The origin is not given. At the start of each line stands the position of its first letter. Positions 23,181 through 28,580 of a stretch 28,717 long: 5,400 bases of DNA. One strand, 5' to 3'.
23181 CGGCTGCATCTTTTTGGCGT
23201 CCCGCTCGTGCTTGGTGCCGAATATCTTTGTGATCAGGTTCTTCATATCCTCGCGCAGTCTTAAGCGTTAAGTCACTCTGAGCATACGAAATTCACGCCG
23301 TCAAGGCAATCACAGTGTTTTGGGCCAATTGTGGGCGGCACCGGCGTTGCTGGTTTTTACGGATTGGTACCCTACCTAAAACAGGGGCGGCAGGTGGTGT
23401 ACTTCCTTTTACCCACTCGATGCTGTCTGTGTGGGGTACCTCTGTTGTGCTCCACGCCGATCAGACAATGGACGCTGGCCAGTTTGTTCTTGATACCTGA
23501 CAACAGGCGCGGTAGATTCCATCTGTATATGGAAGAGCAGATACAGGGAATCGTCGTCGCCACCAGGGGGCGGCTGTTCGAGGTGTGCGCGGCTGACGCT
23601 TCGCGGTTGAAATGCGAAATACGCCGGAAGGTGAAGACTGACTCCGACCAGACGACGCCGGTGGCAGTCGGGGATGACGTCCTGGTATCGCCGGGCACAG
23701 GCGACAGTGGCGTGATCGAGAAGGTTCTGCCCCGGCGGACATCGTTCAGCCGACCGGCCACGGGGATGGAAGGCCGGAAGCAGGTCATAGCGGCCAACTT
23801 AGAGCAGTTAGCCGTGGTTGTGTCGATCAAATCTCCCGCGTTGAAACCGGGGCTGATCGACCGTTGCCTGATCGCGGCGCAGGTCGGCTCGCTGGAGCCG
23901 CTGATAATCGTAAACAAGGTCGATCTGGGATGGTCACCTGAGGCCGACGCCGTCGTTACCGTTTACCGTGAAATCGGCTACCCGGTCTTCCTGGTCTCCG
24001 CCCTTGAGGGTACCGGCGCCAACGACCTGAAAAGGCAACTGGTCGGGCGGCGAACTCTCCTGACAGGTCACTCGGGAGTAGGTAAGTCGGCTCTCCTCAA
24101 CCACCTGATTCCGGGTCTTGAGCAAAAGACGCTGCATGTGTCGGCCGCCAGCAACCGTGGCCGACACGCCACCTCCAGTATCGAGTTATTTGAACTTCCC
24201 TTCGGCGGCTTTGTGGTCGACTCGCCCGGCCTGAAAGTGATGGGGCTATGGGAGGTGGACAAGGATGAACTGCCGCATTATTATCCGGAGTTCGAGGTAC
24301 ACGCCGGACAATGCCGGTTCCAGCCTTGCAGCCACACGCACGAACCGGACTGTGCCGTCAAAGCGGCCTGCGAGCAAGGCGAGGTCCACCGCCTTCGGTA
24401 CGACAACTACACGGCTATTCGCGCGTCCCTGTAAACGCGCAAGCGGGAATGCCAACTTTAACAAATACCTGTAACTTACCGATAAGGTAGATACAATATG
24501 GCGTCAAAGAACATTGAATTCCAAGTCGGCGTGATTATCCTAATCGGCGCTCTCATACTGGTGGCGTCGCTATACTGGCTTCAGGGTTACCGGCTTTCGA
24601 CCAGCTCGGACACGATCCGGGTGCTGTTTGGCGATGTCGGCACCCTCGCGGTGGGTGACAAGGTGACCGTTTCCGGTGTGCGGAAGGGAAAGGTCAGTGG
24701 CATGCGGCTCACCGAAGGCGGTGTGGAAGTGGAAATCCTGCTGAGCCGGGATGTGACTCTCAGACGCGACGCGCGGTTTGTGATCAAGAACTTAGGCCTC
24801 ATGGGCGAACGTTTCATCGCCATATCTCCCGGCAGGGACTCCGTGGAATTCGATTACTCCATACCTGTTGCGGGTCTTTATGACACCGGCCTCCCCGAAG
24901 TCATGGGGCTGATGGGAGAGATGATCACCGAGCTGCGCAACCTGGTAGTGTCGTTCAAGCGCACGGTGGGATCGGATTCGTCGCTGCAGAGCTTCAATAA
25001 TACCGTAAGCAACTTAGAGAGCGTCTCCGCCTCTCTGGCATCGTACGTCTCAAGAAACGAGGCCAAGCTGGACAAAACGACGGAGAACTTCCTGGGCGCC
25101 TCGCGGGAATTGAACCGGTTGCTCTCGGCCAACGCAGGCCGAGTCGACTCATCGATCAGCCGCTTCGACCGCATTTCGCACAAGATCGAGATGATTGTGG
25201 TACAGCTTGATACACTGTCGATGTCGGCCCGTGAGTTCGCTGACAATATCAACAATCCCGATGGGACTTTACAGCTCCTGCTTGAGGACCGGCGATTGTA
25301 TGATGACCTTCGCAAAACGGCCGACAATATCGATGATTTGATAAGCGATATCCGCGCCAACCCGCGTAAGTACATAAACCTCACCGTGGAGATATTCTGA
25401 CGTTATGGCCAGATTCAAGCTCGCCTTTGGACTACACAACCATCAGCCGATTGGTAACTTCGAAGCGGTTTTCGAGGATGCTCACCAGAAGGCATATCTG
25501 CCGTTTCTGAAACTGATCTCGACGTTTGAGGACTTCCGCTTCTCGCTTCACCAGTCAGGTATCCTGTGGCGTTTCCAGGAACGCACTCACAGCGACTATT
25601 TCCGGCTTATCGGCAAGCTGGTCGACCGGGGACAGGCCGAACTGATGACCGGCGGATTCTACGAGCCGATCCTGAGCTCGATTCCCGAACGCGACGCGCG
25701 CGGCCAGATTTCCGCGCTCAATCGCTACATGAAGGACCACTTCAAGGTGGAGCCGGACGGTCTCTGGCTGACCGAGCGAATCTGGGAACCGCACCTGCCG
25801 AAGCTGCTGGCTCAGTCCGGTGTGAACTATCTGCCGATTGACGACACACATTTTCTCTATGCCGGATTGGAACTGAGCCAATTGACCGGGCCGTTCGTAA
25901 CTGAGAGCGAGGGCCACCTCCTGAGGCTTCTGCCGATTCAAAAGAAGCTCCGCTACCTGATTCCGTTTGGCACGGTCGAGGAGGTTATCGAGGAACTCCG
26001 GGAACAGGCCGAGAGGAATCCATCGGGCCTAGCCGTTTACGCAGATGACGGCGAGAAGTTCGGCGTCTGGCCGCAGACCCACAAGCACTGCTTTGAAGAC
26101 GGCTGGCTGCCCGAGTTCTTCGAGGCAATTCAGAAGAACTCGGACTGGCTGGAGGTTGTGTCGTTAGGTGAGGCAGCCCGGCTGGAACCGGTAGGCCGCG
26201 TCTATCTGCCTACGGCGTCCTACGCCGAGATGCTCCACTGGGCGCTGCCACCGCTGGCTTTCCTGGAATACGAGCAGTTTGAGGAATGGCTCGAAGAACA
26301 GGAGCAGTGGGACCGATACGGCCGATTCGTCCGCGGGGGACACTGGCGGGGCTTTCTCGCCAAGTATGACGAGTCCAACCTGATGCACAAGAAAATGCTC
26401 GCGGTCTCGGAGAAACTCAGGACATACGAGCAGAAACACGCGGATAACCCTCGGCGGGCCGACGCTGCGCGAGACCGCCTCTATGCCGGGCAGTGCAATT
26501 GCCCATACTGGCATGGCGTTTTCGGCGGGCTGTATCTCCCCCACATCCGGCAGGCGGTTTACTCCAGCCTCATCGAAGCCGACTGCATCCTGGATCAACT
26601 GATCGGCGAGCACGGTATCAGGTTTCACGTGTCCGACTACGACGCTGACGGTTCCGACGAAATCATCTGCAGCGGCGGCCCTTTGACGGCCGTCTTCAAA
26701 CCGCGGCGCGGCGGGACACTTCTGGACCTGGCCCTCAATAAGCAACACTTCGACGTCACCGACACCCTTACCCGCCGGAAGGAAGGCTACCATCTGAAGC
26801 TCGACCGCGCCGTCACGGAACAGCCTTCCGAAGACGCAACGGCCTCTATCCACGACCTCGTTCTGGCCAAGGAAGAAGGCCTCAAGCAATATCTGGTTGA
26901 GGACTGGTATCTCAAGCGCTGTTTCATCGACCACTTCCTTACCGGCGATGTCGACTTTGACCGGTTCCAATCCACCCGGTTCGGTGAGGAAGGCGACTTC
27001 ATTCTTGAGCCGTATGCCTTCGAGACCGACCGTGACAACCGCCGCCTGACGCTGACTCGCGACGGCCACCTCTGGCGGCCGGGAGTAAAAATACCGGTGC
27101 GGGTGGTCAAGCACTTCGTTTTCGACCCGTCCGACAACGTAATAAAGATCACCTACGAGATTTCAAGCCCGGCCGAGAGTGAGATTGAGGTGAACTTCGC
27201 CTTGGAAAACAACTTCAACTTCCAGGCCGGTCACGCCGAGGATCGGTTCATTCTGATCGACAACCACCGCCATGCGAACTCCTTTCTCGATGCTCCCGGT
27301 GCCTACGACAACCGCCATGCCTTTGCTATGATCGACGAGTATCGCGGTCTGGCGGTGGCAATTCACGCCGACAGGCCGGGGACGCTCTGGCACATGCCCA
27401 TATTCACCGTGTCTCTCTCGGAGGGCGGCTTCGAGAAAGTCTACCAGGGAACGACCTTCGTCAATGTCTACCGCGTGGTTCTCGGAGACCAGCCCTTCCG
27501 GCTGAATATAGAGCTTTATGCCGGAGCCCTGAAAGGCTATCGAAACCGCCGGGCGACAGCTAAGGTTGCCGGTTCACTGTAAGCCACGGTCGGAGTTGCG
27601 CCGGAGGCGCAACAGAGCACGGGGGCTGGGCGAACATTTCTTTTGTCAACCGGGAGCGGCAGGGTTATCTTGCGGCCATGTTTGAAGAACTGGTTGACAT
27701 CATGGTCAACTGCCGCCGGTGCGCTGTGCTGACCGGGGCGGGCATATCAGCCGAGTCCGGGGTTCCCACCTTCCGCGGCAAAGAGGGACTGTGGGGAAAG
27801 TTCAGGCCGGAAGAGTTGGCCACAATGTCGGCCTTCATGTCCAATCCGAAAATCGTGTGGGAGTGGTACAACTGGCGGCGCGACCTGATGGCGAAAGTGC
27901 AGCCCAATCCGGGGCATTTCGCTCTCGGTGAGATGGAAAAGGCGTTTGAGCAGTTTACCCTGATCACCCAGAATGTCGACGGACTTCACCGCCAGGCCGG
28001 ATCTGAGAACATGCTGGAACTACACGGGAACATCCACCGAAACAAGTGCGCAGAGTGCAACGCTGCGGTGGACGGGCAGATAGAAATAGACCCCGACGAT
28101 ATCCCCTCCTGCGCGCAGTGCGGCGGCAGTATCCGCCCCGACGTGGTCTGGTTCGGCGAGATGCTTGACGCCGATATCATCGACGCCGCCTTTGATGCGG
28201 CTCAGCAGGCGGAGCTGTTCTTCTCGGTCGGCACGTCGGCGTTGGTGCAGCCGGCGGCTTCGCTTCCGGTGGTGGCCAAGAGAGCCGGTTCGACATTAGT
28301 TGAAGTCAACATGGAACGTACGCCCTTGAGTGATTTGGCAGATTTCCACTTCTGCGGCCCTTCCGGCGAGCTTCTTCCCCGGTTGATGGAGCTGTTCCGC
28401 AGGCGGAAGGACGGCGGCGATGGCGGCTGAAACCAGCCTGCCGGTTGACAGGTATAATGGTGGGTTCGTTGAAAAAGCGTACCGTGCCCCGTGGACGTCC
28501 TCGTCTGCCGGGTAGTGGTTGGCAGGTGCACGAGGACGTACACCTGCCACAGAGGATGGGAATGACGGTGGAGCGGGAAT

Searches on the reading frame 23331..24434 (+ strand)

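Call 17: search_protein_families(library=pfam, proteins=[window:23331-24434:+], max_evalue=0.01)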
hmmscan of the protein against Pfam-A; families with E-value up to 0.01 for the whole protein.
window:23331-24434:+ (367 aa): 4 families
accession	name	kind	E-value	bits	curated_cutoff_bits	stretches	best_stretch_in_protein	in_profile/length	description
PF03193.22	RsgA_GTPase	-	5.2e-50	170.1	30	1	132-307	1-174/174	RsgA GTPase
PF13191.12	AAA_16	-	0.0016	19.4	32.6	1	240-270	25-55/167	AAA ATPase domain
PF16745.11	RsgA_N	-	0.002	18.3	27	1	72-129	1-54/54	RsgA N-terminal domain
PF13555.12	AAA_29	-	0.0031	17.6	27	1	238-256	22-39/61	P-loop containing region of AAA domain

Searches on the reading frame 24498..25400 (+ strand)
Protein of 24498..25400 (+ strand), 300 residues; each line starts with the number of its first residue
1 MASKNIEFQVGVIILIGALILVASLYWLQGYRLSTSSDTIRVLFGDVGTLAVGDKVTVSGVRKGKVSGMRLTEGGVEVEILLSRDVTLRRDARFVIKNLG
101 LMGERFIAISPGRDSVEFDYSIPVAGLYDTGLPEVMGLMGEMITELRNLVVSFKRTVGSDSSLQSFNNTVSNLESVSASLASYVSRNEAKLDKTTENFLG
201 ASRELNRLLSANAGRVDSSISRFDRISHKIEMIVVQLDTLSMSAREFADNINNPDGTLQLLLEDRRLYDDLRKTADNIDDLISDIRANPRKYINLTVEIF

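Call 17: search_protein_families(library=pfam, proteins=[window:24498-25400:+], max_evalue=0.01)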
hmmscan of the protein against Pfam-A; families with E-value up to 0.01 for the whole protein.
window:24498-25400:+ (300 aa): 1 family
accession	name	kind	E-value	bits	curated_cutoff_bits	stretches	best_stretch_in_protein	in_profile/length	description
PF02470.25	MlaD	-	3.8e-17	62.7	25.1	1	38-112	3-81/81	MlaD protein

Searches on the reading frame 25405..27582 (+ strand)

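Call 17: search_protein_families(library=pfam, proteins=[window:25405-27582:+], max_evalue=0.01)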
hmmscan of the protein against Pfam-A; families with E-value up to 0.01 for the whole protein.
window:25405-27582:+ (725 aa): 4 families
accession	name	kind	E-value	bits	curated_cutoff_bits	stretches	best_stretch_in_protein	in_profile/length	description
PF09095.17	AmyA-gluTrfs_C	-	2e-66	224.9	22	1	411-693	1-274/284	Alpha-amylase/4-alpha-glucanotransferase, C-terminal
PF03065.20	Glyco_hydro_57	-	8.7e-46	157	21.2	1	7-268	1-290/291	Glycosyl hydrolase family 57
PF09094.16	AmyA-A_glucT_m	-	3.4e-32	111.2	27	1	312-395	1-79/80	Alpha-amylase/4-alpha-glucanotransferase, middle domain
PF01074.27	Glyco_hydro_38N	-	1.1e-07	32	25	1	28-145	26-143/270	Glycosyl hydrolases family 38 N-terminal domain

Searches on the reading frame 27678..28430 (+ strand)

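Call 17: search_protein_families(library=pfam, proteins=[window:27678-28430:+], max_evalue=0.01)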
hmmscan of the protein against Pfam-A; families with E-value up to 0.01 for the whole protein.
window:27678-28430:+ (250 aa): 1 family
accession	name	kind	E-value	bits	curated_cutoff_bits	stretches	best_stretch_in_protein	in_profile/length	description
PF02146.23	SIR2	-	7.5e-56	189.4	24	1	20-192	1-180/180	Sir2 family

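Call 102: search_protein_families(library=ncbifam, proteins=[window:27678-28430:+], max_evalue=0.001)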
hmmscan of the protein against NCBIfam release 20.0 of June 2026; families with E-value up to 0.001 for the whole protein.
window:27678-28430:+ (250 aa): 7 families
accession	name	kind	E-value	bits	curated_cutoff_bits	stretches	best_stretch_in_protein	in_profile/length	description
NF001753.0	PRK00481.1-3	subfamily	9.8e-89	296.6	243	1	2-242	3-249/252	NAD-dependent protein deacylase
NF040867.1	prot_deacyl_CobB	equivalog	2.5e-85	285.6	320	1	4-238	2-240/242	NAD-dependent protein deacetylase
NF010736.0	PRK14138.1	equivalog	3.9e-55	186.7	395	1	3-225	2-226/244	NAD-dependent deacetylase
NF001755.0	PRK00481.1-5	equivalog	6.2e-54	182.8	318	1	5-240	33-269/278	Sir2 family NAD+-dependent deacetylase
NF001752.0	PRK00481.1-1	equivalog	7e-54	182.9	221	1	3-220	5-223/242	NAD-dependent protein deacylase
NF001754.0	PRK00481.1-4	equivalog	6.4e-52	176.1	252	1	2-235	5-239/244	NAD-dependent protein deacylase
NF003738.0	PRK05333.1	equivalog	1.1e-42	145.9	305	2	5-131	19-145/295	NAD-dependent protein deacetylase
